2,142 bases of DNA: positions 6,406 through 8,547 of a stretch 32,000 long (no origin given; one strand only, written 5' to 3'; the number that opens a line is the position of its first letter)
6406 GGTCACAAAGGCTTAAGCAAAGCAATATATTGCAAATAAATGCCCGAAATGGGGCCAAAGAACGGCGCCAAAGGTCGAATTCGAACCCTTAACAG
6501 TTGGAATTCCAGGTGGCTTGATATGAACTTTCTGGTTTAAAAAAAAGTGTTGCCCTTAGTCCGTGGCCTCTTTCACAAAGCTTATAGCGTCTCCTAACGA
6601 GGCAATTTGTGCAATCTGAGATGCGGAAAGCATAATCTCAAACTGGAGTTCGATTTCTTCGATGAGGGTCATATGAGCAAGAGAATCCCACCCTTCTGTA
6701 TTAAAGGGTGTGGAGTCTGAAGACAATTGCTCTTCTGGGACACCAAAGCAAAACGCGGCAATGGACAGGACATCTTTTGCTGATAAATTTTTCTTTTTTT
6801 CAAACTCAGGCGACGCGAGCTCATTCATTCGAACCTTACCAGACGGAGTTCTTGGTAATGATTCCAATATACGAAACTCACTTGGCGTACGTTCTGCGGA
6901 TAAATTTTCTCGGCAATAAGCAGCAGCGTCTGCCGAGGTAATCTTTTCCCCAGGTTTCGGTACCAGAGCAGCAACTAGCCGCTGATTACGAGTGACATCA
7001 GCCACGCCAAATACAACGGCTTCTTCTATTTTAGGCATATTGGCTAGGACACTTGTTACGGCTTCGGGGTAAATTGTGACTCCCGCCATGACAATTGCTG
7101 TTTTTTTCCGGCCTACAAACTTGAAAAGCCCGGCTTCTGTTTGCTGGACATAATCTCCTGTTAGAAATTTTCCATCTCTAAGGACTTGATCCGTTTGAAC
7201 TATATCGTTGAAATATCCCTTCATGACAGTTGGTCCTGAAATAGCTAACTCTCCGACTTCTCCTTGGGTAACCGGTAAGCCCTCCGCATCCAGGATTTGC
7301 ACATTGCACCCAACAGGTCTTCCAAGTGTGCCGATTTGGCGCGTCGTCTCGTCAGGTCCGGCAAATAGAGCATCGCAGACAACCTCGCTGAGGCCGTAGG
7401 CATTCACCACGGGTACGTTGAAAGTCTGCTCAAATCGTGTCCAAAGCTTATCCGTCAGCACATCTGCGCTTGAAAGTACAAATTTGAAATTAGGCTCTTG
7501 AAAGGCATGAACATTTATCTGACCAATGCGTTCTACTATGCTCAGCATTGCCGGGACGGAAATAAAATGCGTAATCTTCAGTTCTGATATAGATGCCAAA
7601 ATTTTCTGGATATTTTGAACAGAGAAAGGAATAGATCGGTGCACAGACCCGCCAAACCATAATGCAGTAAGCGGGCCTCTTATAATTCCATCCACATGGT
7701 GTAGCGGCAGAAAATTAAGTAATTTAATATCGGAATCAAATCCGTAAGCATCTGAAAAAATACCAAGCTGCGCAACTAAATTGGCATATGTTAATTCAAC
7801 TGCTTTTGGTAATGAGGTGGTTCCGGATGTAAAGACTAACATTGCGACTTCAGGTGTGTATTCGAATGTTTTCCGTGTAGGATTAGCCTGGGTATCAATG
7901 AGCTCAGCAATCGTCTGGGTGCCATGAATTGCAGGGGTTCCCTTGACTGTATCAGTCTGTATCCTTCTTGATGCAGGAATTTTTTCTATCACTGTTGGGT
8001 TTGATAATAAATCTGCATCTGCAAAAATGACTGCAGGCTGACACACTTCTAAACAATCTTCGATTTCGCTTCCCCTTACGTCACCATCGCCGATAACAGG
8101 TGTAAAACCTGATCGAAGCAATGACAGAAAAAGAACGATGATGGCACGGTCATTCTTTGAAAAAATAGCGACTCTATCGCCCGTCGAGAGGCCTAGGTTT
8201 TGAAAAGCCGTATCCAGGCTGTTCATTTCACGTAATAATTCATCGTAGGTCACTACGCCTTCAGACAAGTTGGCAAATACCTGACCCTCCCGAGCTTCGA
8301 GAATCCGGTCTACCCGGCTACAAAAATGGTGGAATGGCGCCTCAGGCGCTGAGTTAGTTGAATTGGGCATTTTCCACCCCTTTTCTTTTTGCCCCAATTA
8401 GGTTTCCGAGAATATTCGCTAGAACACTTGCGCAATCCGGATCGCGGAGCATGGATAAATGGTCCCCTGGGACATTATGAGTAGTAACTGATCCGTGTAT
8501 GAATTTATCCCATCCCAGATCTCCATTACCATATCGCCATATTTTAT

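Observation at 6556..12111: Orphan four-gene operon: leaderless GGT-family hydrolase, DUF482/FemAB-like transferase, thioesterase, acyl-AMP ligase::carrier protein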

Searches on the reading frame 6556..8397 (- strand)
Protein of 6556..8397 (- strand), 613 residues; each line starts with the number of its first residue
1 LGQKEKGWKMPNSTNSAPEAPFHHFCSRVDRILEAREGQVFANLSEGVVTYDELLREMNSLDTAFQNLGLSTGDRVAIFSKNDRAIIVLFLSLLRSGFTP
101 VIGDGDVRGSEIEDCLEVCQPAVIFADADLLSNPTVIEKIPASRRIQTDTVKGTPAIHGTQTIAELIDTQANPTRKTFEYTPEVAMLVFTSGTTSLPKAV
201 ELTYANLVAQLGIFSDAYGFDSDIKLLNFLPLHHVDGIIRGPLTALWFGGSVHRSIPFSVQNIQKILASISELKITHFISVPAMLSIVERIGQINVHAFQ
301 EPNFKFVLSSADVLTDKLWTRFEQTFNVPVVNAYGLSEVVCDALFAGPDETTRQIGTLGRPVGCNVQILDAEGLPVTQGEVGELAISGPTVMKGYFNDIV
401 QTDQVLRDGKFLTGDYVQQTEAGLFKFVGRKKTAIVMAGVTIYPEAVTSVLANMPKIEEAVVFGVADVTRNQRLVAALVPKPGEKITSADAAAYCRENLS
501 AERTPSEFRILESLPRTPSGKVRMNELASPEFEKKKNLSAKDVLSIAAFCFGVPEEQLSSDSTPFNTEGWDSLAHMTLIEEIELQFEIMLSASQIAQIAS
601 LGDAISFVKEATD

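Call 3: search_protein_families(library=pfam, proteins=[window:6556-8397:-], max_evalue=0.01)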
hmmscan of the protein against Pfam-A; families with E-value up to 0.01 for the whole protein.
window:6556-8397:- (613 aa): 3 families
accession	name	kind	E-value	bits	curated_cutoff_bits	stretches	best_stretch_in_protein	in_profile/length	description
PF00501.34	AMP-binding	-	4e-60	204.1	29.9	1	48-396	21-384/384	AMP-binding enzyme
PF13193.12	AMP-binding_C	-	1.7e-13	51.7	24.5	1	449-521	4-76/76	AMP-binding enzyme C-terminal domain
PF00550.31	PP-binding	-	1e-05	26.1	20.8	1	551-606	11-65/67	Phosphopantetheine attachment site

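Call 4: search_protein_families(library=ncbifam, proteins=[window:6556-8397:-], max_evalue=0.01)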
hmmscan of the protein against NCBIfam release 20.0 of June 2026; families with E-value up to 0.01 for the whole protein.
window:6556-8397:- (613 aa): 115 families (the best 25 are shown)
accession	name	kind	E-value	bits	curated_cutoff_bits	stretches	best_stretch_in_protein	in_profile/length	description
NF004837.0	PRK06187.1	subfamily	1.8e-71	241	476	1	43-531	28-522/531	long-chain-fatty-acid--CoA ligase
NF004511.1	PRK05852.1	equivalog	2.4e-70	237.6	650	1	48-526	26-499/505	FadD7 family fatty acid--CoA ligase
NF006182.0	PRK08316.1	subfamily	1.2e-64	218.7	663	1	46-527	34-513/523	fatty acyl-CoA synthetase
NF052269.1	Staph_lig_FadD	equivalog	2.9e-59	200.7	650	1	47-528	26-490/499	long-chain-fatty-acid--CoA ligase FadD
NF005702.0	PRK07514.1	subfamily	2.1e-56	191.3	558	1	29-527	9-496/506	malonyl-CoA synthase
NF005947.1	PRK08008.1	equivalog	1.1e-53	182.7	651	1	49-527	38-517/518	crotonobetaine/carnitine-CoA ligase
NF005307.0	PRK06839.1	equivalog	3.8e-53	180.8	748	1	46-528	25-490/496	o-succinylbenzoate--CoA ligase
NF005801.1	PRK07656.1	equivalog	4.3e-53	180.7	657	1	48-527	26-499/500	FadD3 family acyl-CoA ligase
NF004114.0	PRK05605.1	equivalog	1.3e-52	178.9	766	1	157-528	192-566/575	long-chain-fatty-acid--CoA ligase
NF006572.0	PRK09088.1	equivalog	7e-52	176.7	696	1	49-528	29-484/491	acyl-CoA synthetase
NF052580.1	Str24CoAsynCasG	equivalog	3.7e-51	174.1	750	1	49-526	66-545/548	steroid-24-oyl-CoA synthetase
NF002966.0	PRK03640.1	equivalog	5.6e-51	173.6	556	1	46-529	25-478/483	o-succinylbenzoate--CoA ligase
NF006181.0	PRK08314.1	subfamily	7.8e-50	169.7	705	2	158-536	181-559/563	long-chain-fatty-acid--CoA ligase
NF005858.0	PRK07787.1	subfamily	2.2e-49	168.2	575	1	44-528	22-469/471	acyl-CoA synthetase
NF005463.0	PRK07059.1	subfamily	6.5e-49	166.8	869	2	179-527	201-552/557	long-chain-fatty-acid--CoA ligase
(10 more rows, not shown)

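Call 17: search_solved_structures(query=window:6556-8397:-, max_evalue=1e-20)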
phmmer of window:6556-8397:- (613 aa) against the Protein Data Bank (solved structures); distinct sequences matched with E-value up to 1e-20: 81 (the best 60 are shown).
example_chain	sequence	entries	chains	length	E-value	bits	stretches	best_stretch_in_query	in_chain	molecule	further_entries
5ie0_A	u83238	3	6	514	2e-47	165.5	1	65-531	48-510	Oxalate--CoA ligase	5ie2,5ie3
6qjz_A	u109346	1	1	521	3.2e-46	161.6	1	64-529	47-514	oxalyl CoA-synthetase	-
8aff_A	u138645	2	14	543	1e-38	136.8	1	171-535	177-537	Oxalate--CoA ligase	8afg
8weu_A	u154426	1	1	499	2.1e-36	129.2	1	183-527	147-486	Fatty-acyl-CoA synthase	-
8wev_A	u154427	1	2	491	2.1e-36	129.2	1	183-527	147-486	Feruloyl-CoA Synthetase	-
5wm2_A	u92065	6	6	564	1.3e-35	126.5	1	49-528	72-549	Salicylate-AMP ligase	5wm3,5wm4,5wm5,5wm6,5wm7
6k4c_A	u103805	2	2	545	1.6e-33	119.7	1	46-528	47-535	Ancestral luciferase AncLamp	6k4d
3ipl_A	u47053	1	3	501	1.8e-33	119.4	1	175-527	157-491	2-succinylbenzoate--CoA ligase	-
8r2q_A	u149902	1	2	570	8.3e-33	117.3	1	48-527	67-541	Probable fatty-acid-CoA ligase FadD5 (Fatty-acid-CoA synthetase) (Fatty-acid-CoA synthase)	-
4fuq_A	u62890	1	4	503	6.9e-32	114.3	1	48-528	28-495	Malonyl CoA synthetase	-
8xjz_C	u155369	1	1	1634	9.9e-32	113.7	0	180-523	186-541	Peptide synthetase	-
4gxq_A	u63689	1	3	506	3e-31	112.2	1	48-528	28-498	Malonyl CoA synthetase, Benzoate-CoA ligase Chimeric protein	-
4fut_A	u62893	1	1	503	4.6e-31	111.5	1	48-528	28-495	Malonyl CoA synthetase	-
5buq_A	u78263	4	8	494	5.7e-31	111.2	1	180-528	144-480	2-succinylbenzoate--CoA ligase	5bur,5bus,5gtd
5x8f_A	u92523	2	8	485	7.8e-31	110.8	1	180-528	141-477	2-succinylbenzoate--CoA ligase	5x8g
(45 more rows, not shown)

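Call 37: search_solved_structures(query=window:6556-8397:-, max_evalue=1e-40, show_alignments=2)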
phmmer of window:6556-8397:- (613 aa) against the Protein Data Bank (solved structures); distinct sequences matched with E-value up to 1e-40: 2.
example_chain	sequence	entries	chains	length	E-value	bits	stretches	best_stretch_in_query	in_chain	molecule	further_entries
5ie0_A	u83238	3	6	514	2e-47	165.5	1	65-531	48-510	Oxalate--CoA ligase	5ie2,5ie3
6qjz_A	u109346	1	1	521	3.2e-46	161.6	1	64-529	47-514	oxalyl CoA-synthetase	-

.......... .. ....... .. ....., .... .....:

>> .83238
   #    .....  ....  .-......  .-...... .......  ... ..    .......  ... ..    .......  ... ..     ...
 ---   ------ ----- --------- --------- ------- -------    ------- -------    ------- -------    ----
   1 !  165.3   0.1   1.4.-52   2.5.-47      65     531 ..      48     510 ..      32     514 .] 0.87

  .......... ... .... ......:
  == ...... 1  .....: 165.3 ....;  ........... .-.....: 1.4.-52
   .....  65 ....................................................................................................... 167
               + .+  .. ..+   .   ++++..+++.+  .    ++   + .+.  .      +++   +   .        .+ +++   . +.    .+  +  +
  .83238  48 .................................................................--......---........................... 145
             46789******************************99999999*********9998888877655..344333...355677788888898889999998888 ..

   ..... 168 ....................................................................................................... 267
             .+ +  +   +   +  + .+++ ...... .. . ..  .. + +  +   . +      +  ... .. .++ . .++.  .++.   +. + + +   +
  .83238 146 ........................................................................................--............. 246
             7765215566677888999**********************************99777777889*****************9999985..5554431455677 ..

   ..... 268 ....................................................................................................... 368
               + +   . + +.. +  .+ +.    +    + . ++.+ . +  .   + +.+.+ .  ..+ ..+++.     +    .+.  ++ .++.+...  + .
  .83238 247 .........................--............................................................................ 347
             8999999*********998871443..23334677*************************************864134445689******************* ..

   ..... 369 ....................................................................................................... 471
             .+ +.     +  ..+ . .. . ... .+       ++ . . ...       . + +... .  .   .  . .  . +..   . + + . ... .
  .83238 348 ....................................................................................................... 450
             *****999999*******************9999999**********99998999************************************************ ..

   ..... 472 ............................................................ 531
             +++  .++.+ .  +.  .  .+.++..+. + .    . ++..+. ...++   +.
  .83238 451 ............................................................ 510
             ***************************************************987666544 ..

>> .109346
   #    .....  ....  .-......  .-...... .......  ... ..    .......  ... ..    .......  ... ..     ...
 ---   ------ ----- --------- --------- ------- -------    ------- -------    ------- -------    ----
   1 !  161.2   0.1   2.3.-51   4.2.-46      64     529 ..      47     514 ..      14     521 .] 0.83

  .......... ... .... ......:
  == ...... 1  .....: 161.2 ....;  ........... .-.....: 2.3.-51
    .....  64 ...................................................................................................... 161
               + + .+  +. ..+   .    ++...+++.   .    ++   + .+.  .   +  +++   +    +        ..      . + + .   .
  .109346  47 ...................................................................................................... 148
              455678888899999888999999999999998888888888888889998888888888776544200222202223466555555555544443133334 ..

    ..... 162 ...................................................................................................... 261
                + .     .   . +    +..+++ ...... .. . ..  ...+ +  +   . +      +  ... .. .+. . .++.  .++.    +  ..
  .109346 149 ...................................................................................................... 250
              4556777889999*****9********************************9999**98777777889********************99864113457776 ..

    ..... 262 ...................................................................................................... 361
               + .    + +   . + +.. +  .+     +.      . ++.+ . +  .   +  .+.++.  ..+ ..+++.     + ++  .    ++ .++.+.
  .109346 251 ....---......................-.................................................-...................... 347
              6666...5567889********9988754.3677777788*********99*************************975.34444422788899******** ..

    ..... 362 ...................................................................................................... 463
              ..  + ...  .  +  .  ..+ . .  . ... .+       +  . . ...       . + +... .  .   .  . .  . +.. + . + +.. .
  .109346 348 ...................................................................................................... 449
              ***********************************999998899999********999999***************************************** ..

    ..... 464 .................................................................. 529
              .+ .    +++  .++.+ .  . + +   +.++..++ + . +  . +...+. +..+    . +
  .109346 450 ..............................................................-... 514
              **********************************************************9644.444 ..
